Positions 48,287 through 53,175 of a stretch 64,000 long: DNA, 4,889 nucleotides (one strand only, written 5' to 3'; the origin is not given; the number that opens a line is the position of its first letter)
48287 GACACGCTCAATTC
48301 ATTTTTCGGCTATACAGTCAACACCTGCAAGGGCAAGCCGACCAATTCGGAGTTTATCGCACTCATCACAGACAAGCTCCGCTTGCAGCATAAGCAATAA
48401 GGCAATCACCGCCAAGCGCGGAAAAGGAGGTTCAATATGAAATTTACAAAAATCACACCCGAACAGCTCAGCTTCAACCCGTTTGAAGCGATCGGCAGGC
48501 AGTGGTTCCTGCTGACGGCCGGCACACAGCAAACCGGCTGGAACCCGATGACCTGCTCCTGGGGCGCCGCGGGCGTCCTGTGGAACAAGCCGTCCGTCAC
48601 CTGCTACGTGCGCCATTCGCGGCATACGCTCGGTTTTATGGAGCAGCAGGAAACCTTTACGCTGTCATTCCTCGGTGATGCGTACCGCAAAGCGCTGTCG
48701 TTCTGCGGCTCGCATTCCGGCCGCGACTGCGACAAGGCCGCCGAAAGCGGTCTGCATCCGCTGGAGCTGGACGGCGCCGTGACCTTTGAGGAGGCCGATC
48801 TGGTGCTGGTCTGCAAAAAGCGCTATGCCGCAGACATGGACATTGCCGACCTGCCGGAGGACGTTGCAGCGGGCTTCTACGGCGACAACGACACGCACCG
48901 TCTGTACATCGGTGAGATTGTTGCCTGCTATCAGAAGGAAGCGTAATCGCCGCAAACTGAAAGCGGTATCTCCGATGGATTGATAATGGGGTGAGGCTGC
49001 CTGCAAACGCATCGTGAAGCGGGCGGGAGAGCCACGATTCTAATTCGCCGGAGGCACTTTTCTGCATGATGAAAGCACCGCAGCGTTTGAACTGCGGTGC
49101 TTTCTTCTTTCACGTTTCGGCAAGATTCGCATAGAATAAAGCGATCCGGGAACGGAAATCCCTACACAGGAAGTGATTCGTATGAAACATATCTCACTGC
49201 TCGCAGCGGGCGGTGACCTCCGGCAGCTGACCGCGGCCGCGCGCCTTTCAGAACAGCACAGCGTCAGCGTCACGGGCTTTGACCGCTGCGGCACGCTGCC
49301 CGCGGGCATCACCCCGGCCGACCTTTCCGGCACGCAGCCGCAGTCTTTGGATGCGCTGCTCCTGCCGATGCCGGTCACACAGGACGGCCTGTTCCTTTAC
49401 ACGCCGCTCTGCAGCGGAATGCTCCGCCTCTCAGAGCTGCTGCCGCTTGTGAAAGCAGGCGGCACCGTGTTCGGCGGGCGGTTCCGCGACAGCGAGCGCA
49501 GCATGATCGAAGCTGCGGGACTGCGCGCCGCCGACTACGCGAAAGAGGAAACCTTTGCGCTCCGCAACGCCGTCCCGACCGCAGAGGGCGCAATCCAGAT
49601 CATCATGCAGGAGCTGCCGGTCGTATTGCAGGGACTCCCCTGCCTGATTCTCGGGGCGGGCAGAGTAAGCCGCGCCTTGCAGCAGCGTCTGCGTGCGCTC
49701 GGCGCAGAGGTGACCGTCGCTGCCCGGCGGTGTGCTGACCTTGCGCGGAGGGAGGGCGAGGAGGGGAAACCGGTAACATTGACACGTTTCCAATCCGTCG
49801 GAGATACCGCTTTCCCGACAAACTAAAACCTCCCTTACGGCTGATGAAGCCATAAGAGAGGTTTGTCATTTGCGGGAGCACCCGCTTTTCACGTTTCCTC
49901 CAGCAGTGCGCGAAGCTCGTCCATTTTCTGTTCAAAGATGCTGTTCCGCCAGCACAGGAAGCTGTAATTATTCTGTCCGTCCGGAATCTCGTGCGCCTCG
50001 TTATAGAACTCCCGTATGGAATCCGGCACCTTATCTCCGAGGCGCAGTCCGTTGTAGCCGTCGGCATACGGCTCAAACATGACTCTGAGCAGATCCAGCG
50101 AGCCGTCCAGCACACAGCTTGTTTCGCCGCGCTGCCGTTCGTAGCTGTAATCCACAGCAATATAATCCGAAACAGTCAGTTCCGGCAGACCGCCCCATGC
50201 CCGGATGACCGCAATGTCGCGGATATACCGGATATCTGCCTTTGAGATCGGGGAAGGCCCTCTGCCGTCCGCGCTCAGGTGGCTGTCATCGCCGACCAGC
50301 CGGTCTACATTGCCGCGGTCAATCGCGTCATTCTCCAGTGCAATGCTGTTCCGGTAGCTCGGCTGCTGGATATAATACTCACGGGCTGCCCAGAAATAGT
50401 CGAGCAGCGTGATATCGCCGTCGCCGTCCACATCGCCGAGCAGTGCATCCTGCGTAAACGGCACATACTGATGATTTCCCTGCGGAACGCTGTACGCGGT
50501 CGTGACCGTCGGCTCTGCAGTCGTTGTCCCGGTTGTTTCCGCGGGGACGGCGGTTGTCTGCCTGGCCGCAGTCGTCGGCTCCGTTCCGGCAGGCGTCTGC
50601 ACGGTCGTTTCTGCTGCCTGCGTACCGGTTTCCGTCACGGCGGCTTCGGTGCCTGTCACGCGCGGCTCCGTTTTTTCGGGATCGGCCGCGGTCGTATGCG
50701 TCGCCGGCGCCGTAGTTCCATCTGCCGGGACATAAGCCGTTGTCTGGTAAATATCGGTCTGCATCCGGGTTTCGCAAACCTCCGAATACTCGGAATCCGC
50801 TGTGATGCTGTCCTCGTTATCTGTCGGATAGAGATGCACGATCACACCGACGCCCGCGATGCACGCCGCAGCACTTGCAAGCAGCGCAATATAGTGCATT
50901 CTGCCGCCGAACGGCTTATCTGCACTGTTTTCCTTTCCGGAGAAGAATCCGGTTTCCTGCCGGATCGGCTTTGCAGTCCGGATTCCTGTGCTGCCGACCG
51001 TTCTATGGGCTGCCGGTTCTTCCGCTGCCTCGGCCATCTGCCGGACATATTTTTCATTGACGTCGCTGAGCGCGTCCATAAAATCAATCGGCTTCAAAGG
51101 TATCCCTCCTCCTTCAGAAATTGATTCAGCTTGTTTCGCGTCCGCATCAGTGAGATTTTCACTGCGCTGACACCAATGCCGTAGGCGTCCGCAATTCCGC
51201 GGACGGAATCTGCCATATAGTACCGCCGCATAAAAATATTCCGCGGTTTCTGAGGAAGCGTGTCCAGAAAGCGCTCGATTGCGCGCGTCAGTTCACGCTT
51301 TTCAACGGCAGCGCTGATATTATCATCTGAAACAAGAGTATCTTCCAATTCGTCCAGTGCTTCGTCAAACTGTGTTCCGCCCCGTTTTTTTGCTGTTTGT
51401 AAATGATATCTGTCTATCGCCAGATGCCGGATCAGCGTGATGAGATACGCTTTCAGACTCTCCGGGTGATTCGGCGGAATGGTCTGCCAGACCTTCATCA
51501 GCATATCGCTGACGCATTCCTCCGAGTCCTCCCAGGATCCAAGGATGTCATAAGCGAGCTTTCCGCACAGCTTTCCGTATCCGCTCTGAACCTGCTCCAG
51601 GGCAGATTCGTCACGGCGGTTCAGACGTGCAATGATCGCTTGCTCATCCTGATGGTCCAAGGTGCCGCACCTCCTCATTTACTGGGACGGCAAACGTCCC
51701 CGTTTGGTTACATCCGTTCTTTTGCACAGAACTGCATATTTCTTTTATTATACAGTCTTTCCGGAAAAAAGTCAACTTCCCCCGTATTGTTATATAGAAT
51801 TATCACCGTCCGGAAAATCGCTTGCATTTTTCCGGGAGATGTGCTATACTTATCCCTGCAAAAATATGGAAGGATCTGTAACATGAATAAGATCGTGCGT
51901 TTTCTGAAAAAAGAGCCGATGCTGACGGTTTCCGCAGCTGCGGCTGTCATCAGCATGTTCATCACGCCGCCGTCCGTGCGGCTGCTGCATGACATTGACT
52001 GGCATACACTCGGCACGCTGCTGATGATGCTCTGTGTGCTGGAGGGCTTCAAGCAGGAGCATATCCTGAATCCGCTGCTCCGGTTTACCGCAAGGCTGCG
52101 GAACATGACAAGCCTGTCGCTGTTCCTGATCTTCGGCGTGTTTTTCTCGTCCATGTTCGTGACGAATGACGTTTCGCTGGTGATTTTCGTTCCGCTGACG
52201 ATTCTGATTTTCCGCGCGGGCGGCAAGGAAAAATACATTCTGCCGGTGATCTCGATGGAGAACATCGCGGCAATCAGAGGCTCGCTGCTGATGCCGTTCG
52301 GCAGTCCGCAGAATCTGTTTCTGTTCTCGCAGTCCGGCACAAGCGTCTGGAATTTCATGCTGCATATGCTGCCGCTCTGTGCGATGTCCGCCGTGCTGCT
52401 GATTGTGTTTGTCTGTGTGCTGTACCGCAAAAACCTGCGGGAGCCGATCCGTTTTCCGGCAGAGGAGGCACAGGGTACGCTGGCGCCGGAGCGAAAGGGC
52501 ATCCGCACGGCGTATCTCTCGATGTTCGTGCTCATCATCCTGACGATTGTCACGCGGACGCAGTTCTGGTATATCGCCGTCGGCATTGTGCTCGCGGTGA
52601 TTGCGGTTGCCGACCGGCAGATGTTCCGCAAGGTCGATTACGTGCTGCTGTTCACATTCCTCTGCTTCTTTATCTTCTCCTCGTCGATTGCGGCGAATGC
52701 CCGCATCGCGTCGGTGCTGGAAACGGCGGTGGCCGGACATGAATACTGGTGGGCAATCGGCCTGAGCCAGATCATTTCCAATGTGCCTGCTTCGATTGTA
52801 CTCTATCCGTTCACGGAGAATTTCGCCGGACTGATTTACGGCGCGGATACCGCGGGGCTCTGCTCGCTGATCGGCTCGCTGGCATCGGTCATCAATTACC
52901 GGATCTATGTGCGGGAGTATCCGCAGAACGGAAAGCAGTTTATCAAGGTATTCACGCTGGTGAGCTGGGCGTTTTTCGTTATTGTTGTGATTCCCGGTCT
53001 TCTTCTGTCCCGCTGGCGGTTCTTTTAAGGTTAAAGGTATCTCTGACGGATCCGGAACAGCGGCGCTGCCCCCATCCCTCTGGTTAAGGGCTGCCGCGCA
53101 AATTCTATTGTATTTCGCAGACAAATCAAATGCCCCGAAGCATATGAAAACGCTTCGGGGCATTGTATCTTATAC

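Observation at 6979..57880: Gene-oriented structured repeat family: at least ten copies, each starting at or just after a stop codon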

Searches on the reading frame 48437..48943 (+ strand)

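Call 38: search_protein_families(library=pfam, proteins=[window:48437-48943:+])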
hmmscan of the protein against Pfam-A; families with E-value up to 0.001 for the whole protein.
window:48437-48943:+ (169 aa): 1 family
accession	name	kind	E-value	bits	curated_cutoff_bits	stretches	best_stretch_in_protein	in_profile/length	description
PF01613.24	Flavin_Reduct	-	9.8e-13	48.9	27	1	20-168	5-135/153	Flavin reductase like domain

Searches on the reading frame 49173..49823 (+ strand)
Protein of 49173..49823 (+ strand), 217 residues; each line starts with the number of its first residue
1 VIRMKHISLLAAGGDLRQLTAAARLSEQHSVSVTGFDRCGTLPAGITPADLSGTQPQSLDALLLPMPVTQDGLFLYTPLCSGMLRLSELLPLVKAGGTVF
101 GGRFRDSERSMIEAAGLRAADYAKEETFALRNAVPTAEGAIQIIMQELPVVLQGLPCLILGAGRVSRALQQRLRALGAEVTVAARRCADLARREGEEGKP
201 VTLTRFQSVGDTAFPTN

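Call 75: search_protein_families(library=pfam, proteins=[window:49173-49823:+], max_evalue=0.01)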
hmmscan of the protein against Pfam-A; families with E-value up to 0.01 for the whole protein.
window:49173-49823:+ (217 aa): 2 families
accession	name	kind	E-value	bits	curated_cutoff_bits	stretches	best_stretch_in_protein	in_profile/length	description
PF16924.11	DpaA_N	-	6.7e-20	71.8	29.2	1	11-123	4-116/116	Dipicolinate synthase subunit A N-terminal domain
PF02826.25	2-Hacid_dh_C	-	0.0072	16.2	25.1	0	152-189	34-71/178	D-isomer specific 2-hydroxyacid dehydrogenase, NAD binding domain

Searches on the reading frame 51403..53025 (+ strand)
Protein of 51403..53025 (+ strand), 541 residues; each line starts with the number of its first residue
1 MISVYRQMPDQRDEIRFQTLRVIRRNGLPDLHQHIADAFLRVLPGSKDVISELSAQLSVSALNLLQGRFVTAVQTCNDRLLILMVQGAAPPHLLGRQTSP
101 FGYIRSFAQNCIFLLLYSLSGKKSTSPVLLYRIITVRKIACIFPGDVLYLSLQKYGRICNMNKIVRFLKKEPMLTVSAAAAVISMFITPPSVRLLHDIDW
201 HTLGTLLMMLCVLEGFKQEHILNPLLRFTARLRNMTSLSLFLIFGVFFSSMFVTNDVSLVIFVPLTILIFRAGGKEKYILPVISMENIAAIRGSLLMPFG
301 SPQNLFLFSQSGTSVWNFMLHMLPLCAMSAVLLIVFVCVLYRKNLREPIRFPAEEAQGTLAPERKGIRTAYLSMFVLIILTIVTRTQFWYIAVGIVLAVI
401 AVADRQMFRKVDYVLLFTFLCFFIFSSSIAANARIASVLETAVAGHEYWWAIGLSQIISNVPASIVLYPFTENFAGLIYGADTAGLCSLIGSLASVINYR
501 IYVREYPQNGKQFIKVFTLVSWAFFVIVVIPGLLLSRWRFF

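Call 38: search_protein_families(library=pfam, proteins=[window:51403-53025:+])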
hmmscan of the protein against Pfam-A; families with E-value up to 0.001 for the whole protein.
window:51403-53025:+ (541 aa): 1 family
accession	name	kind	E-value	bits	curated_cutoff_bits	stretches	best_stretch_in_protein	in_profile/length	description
PF03600.22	CitMHS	-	2.2e-25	89.9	31.9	1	178-472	19-315/336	Citrate transporter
